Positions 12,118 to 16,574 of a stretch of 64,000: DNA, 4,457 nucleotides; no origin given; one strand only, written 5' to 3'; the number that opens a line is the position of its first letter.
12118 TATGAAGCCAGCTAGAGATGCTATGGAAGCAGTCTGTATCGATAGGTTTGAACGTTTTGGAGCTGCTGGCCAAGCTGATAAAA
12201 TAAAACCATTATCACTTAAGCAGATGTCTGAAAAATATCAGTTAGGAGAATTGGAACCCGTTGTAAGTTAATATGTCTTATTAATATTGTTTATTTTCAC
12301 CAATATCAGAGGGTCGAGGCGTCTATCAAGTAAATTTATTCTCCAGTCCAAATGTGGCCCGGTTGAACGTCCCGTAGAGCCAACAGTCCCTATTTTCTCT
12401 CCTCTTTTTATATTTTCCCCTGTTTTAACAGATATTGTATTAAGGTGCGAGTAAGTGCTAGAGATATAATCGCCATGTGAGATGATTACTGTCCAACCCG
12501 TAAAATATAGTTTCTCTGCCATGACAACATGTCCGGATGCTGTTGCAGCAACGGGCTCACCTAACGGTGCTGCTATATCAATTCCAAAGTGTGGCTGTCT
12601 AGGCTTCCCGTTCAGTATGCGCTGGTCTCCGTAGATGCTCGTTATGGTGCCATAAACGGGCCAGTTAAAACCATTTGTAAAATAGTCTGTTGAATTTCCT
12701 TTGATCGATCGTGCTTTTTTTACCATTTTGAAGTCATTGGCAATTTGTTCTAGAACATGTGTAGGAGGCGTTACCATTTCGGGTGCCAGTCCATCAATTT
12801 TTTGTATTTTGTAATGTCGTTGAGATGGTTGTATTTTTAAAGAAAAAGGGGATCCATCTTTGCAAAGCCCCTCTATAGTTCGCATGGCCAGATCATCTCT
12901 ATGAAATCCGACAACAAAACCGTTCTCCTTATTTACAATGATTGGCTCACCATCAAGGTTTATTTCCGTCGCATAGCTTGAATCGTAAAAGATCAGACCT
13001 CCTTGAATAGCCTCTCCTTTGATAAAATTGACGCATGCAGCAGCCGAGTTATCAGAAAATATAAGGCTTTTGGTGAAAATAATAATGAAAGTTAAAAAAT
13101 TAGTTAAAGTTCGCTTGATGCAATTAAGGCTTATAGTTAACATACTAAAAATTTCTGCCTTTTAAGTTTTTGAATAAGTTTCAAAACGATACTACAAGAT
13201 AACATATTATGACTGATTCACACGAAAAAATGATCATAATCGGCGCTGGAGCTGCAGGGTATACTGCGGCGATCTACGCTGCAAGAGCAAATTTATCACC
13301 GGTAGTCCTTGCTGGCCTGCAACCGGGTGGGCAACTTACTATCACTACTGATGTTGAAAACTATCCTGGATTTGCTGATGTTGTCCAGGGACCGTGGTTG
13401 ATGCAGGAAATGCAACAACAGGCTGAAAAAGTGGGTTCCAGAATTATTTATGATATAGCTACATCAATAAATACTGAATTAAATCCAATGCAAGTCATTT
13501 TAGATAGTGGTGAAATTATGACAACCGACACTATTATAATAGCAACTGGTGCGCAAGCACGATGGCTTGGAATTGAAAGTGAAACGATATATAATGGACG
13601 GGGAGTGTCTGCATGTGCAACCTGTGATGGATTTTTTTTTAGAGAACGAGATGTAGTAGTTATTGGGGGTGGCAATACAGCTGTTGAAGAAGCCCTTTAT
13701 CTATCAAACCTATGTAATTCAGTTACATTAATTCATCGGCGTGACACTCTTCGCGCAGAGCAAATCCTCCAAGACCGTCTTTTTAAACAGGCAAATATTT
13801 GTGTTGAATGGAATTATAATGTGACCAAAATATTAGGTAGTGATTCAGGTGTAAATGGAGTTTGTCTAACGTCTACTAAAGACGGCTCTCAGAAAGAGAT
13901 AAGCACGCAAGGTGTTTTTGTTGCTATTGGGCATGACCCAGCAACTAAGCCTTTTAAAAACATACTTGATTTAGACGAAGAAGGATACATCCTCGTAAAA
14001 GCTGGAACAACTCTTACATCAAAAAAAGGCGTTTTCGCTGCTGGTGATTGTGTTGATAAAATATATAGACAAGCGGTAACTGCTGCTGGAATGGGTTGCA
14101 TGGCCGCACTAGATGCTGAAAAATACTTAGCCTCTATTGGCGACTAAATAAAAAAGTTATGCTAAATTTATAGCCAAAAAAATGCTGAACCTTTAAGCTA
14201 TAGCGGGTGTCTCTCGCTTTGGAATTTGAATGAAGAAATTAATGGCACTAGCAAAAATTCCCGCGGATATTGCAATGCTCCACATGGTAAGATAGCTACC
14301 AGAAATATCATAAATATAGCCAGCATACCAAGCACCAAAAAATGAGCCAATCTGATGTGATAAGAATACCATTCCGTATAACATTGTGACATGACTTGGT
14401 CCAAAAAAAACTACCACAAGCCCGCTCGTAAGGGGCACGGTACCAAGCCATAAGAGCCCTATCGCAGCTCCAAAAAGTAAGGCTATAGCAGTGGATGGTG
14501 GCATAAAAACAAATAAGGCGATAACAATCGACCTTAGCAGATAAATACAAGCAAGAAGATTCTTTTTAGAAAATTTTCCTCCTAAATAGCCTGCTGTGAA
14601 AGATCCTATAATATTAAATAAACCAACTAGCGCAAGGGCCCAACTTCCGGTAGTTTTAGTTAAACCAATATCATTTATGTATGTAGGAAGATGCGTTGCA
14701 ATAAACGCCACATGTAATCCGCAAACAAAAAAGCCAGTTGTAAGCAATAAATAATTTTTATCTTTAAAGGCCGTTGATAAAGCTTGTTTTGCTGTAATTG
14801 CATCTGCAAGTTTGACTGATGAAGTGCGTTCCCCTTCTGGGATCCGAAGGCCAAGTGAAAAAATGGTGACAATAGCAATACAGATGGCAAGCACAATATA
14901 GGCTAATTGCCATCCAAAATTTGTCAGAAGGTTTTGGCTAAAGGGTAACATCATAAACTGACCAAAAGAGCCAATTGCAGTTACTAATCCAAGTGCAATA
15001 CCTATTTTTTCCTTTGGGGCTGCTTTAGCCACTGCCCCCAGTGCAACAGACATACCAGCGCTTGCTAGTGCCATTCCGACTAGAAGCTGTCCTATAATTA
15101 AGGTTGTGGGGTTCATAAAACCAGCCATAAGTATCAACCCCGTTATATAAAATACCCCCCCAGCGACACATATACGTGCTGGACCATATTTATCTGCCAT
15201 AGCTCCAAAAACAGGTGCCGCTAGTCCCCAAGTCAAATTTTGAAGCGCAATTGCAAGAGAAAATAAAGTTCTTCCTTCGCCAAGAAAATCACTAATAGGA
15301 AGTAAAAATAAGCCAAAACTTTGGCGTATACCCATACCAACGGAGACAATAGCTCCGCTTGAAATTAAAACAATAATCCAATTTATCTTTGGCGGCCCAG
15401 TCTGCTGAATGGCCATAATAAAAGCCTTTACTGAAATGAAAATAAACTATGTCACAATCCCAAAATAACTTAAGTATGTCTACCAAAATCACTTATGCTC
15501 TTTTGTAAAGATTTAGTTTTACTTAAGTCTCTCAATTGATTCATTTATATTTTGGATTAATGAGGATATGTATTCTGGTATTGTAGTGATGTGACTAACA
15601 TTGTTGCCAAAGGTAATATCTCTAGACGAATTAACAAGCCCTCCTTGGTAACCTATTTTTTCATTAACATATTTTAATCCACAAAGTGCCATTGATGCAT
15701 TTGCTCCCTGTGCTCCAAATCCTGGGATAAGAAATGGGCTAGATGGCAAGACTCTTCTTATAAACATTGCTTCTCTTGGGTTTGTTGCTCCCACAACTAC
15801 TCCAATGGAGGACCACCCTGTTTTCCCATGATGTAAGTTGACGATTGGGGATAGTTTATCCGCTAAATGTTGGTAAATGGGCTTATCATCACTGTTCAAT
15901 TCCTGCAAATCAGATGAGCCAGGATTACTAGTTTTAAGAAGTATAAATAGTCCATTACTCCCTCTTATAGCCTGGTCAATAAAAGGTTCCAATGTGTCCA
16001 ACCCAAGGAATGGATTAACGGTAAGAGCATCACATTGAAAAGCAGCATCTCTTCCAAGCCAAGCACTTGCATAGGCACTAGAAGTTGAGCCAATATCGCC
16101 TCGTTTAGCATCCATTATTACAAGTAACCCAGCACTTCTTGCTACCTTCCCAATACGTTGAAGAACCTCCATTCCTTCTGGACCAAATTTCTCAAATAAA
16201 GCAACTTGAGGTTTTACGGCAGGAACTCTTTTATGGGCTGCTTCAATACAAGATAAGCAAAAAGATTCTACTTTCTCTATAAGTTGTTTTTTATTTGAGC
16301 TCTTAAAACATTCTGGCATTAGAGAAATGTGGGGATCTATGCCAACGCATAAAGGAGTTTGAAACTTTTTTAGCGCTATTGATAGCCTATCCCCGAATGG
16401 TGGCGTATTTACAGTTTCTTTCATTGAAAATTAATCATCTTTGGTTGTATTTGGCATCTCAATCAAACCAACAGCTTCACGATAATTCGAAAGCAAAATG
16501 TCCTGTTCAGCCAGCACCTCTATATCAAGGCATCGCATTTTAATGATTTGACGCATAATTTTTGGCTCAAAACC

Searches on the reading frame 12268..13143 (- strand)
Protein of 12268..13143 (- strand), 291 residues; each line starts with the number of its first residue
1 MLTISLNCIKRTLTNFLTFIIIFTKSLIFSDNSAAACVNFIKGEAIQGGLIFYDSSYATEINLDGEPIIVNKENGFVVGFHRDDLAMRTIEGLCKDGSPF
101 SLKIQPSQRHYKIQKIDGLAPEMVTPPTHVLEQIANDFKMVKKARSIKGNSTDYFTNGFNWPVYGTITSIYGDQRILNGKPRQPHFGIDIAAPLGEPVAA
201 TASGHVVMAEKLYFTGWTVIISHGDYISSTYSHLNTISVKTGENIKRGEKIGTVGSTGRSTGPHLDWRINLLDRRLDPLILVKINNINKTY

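Call 29: search_protein_families(library=pfam, proteins=[window:12268-13143:-], max_evalue=0.001)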
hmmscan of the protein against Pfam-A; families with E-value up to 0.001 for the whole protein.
window:12268-13143:- (291 aa): 1 family
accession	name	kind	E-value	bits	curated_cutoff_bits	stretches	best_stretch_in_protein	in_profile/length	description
PF01551.29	Peptidase_M23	-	2.8e-30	104.8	28.7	1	184-278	2-96/96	Peptidase family M23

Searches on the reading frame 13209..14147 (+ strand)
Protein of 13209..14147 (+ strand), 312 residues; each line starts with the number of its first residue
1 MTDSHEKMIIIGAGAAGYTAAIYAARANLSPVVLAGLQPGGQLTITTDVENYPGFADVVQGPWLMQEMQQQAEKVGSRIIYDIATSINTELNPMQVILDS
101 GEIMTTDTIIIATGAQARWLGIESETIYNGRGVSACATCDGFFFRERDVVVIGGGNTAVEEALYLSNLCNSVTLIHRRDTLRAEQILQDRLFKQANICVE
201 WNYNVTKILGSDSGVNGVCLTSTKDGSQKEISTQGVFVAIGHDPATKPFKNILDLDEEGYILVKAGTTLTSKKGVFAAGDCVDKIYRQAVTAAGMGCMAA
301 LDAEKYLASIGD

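Call 29: search_protein_families(library=pfam, proteins=[window:13209-14147:+], max_evalue=0.001)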
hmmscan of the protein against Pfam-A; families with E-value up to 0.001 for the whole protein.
window:13209-14147:+ (312 aa): 10 families
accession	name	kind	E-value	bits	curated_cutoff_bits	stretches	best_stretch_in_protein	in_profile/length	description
PF07992.20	Pyr_redox_2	-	6.9e-49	167.3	26.1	1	7-296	2-291/291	Pyridine nucleotide-disulphide oxidoreductase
PF13738.12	Pyr_redox_3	-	2.2e-18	67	30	1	89-279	109-305/305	Pyridine nucleotide-disulphide oxidoreductase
PF00070.33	Pyr_redox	-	1.2e-17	64.6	22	1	149-221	2-80/82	Pyridine nucleotide-disulphide oxidoreductase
PF01266.30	DAO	-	1.5e-09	38.3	27.9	0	8-36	2-30/353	FAD dependent oxidoreductase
PF01134.28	GIDA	-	8e-08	32.2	22.1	0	8-33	2-27/391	Glucose inhibited division protein A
PF12831.13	FAD_oxidored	-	2e-06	27.8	27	1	9-72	3-68/416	FAD dependent oxidoreductase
PF03486.20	HI0933_like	-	1.7e-05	24.8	50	0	7-34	2-29/244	HI0933-like protein Rossmann domain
PF00890.30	FAD_binding_2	-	0.00013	21.7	20.4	1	8-43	2-38/414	FAD binding domain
PF01946.23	Thi4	-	0.00029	20.6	26.2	0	7-41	19-55/235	Thi4 family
PF13450.12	NAD_binding_8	-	0.00044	20.9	21.9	0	10-47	1-39/68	NAD(P)-binding Rossmann-like domain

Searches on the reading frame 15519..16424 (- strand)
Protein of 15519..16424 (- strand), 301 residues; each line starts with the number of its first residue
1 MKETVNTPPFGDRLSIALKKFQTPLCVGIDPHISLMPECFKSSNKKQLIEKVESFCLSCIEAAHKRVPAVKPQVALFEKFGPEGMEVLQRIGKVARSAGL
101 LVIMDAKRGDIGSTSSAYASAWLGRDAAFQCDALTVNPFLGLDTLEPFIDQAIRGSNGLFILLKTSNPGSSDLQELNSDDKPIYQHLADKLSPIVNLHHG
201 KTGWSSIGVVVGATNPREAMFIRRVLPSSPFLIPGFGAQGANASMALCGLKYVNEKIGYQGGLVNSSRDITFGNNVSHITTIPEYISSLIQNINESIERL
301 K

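Call 29: search_protein_families(library=pfam, proteins=[window:15519-16424:-], max_evalue=0.001)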
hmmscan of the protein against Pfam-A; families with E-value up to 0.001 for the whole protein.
window:15519-16424:- (301 aa): 1 family
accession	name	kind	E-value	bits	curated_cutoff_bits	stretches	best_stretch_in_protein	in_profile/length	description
PF00215.30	OMPdecase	-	7.6e-25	88.5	27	1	24-243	2-182/221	Orotidine 5'-phosphate decarboxylase / HUMPS family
